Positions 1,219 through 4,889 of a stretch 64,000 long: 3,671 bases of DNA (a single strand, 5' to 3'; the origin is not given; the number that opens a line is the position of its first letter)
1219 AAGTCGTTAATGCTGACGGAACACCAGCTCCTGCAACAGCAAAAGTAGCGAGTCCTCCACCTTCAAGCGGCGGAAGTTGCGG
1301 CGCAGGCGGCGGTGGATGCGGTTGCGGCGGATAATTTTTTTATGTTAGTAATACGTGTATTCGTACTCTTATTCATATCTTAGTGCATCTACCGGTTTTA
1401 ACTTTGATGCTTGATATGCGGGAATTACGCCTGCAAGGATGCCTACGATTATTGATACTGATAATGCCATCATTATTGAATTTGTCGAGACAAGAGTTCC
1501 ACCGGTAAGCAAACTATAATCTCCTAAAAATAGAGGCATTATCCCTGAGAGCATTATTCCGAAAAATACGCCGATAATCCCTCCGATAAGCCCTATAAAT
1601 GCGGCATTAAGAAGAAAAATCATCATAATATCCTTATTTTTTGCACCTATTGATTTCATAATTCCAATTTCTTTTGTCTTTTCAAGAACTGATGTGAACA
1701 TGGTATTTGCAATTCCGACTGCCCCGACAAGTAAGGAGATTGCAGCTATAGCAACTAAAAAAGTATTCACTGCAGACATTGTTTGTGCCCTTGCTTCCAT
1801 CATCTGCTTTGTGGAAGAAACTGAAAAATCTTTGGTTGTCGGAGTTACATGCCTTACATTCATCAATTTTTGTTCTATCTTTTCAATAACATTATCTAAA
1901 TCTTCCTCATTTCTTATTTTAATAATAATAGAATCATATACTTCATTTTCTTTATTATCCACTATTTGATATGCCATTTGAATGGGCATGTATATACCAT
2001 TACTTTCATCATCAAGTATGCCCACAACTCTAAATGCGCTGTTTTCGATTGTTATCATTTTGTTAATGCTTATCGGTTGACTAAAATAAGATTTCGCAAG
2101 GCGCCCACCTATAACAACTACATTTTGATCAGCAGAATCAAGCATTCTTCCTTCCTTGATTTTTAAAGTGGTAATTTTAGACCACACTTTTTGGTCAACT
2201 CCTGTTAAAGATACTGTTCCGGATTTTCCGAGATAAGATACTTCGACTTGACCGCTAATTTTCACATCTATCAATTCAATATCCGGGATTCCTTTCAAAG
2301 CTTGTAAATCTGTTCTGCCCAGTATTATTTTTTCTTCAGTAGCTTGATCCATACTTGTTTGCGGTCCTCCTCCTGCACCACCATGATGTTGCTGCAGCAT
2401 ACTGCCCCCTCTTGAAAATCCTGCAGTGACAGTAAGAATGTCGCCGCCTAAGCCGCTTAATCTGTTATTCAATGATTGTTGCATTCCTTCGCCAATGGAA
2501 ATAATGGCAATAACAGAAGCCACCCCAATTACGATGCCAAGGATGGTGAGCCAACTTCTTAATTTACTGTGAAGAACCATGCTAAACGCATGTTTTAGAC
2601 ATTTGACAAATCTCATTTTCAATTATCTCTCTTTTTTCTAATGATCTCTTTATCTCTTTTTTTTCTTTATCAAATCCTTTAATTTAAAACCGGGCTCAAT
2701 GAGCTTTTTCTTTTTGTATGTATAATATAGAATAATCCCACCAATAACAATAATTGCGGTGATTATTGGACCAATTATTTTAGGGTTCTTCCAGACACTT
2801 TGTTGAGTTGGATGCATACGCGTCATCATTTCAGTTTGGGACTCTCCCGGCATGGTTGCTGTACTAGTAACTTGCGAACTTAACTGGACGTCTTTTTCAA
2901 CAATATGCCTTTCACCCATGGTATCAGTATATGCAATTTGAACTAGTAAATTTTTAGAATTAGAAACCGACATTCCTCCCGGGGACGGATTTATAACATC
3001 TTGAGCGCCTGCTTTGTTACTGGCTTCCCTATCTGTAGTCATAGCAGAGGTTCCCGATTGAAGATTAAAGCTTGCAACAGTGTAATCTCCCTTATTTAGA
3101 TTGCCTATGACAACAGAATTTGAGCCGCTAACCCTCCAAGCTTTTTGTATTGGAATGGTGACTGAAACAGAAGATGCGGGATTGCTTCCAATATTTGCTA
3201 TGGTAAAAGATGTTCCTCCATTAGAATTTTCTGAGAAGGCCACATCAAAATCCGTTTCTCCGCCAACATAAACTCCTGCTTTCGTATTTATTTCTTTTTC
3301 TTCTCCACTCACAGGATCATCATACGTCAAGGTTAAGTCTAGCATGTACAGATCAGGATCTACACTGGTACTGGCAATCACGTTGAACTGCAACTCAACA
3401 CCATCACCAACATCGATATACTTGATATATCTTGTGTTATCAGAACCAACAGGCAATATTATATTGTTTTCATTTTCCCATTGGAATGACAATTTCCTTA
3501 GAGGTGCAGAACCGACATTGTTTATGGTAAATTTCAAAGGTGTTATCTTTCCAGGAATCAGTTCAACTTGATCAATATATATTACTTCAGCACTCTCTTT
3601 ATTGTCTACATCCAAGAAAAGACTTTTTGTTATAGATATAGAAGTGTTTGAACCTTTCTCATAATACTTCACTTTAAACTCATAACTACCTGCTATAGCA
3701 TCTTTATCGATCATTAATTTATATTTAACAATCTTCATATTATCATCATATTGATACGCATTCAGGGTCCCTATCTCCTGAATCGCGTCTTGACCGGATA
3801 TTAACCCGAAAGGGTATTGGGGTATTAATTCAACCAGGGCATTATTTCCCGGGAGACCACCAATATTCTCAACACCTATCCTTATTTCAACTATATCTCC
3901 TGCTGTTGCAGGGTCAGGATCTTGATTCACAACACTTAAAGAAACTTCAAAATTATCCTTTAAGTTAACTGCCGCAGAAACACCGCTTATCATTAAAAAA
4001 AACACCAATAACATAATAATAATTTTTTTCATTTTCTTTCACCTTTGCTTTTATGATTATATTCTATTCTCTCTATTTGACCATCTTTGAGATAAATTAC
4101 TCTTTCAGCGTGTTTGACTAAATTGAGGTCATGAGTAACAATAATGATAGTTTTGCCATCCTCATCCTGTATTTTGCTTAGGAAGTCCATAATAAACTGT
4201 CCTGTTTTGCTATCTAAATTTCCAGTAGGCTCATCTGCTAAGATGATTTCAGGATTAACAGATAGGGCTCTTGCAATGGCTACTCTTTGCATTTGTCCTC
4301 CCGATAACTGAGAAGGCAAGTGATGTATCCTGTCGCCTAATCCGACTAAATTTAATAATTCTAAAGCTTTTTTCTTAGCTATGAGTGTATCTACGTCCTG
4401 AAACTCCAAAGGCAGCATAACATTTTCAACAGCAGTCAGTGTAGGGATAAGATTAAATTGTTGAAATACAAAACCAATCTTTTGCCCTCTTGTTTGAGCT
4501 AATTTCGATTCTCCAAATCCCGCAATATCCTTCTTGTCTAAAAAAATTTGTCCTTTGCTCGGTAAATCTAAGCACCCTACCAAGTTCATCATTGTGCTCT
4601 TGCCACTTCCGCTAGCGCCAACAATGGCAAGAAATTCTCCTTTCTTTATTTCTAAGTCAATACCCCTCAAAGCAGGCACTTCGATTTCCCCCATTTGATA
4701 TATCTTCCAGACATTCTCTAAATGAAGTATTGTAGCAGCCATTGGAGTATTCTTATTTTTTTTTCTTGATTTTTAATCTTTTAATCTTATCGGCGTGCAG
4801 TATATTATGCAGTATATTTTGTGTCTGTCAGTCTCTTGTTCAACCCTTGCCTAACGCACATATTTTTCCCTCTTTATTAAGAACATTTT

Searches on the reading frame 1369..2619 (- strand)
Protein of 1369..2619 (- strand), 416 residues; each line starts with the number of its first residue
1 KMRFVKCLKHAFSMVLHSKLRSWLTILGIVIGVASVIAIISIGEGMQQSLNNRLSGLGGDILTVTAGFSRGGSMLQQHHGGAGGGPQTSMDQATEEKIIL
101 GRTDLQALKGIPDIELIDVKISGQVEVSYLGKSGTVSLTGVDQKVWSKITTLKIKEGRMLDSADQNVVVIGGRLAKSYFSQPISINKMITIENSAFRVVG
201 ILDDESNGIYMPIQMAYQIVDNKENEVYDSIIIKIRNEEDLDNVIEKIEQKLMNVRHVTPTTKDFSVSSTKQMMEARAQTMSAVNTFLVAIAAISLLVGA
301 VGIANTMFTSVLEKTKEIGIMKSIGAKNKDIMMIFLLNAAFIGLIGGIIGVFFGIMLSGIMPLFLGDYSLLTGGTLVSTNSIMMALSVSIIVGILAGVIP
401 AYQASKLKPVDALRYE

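Call 51: search_protein_families(library=pfam, proteins=[window:1369-2619:-], max_evalue=0.001)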
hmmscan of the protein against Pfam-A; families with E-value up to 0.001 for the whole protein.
window:1369-2619:- (416 aa): 2 families
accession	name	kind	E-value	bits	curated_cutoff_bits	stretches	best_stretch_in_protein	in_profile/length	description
PF12704.14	MacB_PCD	-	1e-35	124.4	27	1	22-250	1-206/207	MacB-like periplasmic core domain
PF02687.27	FtsX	-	4.9e-20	72.2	25.5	1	290-409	2-120/120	FtsX-like permease C-terminal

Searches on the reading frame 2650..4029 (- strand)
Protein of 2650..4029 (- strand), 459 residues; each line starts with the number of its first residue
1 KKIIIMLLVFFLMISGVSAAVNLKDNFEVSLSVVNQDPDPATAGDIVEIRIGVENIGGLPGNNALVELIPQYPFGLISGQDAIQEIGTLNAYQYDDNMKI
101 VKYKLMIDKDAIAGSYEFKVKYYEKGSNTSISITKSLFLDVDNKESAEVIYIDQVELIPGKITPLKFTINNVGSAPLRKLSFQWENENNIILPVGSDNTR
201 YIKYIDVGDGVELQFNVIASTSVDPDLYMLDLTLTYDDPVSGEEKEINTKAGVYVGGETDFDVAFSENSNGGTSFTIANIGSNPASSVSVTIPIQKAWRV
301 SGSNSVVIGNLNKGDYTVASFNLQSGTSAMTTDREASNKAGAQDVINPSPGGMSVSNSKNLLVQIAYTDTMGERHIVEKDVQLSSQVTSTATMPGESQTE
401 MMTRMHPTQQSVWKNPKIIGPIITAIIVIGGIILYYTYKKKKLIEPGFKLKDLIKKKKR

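Call 51: search_protein_families(library=pfam, proteins=[window:2650-4029:-], max_evalue=0.001)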
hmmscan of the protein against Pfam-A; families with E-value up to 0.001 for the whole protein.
window:2650-4029:- (459 aa): 2 families
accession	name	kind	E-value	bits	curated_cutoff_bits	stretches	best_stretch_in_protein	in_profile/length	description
PF10633.15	NPCBM_assoc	-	0.00075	20.1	24.4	0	273-335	9-70/78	NPCBM-associated, NEW3 domain of alpha-galactosidase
PF07495.19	Y_Y_Y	-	0.00098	19.4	26.6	0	113-139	37-62/65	Y_Y_Y domain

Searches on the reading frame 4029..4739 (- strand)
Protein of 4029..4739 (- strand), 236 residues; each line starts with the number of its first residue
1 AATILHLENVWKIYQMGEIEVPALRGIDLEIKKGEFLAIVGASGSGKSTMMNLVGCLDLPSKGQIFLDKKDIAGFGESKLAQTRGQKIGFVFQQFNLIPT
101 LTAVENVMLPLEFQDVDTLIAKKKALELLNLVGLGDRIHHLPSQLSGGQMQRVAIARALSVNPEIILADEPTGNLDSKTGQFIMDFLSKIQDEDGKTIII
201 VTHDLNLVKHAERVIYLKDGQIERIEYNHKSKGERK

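Call 51: search_protein_families(library=pfam, proteins=[window:4029-4739:-], max_evalue=0.001)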
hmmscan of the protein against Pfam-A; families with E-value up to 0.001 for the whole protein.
window:4029-4739:- (236 aa): 3 families
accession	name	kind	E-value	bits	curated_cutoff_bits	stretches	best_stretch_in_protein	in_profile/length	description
PF00005.33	ABC_tran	-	3.5e-33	115.5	25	1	24-172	1-136/137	ABC transporter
PF02463.25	SMC_N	-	4.5e-06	26.7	40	0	142-217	134-211/220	RecF/RecN/SMC N terminal domain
PF13304.12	AAA_21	-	0.00019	22.1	27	0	150-208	242-303/304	AAA domain, putative AbiEii toxin, Type IV TA system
